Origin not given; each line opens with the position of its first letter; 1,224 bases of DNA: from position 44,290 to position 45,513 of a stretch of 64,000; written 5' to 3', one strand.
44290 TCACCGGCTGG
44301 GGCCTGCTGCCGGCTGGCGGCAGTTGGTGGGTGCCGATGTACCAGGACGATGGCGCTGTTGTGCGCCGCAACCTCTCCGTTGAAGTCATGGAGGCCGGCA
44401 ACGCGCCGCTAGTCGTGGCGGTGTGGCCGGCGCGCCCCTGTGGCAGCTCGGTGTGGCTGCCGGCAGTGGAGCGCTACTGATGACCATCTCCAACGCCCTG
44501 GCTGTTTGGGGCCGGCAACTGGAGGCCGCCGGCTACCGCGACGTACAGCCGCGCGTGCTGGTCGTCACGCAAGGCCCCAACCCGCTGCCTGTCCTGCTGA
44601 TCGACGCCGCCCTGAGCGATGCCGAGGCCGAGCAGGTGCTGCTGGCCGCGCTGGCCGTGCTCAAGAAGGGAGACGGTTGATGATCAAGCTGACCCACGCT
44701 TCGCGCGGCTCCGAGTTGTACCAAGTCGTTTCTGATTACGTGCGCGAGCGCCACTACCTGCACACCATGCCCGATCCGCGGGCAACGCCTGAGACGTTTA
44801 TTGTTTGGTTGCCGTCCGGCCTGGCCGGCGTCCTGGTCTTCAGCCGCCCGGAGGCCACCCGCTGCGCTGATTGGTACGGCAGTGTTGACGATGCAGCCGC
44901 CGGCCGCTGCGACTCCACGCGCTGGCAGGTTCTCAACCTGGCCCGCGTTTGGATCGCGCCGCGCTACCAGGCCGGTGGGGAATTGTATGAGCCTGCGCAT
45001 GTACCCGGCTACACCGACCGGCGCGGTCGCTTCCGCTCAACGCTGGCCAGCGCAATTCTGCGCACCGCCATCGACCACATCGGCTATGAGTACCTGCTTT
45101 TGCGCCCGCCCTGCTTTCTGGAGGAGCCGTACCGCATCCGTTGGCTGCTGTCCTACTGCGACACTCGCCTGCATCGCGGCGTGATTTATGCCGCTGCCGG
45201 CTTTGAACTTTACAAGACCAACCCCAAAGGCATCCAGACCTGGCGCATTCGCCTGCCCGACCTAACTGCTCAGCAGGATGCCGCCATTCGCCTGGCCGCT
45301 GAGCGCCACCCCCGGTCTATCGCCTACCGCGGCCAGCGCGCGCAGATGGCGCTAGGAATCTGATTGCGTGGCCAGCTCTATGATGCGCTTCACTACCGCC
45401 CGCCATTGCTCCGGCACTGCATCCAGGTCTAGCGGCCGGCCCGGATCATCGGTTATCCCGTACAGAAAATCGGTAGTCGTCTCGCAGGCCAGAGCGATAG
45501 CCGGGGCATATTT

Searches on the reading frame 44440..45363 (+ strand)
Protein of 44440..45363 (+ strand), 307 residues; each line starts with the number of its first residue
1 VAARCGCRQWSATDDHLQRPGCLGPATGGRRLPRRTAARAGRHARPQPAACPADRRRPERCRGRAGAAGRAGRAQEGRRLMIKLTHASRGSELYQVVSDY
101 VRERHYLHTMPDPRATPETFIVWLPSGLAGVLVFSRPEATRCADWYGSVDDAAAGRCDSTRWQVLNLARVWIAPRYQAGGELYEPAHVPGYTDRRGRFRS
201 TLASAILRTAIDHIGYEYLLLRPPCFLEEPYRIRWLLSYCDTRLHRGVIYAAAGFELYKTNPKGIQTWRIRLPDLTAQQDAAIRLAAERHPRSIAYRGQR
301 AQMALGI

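Call 73: search_protein_families(library=phrogs, proteins=[window:44440-45363:+], max_evalue=0.00001)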
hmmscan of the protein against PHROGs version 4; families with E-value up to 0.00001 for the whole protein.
window:44440-45363:+ (307 aa): 1 family
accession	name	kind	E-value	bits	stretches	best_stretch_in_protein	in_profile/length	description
phrog_1384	-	other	3.8e-08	34.1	0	232-268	119-155/245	Mom-like DNA modification protein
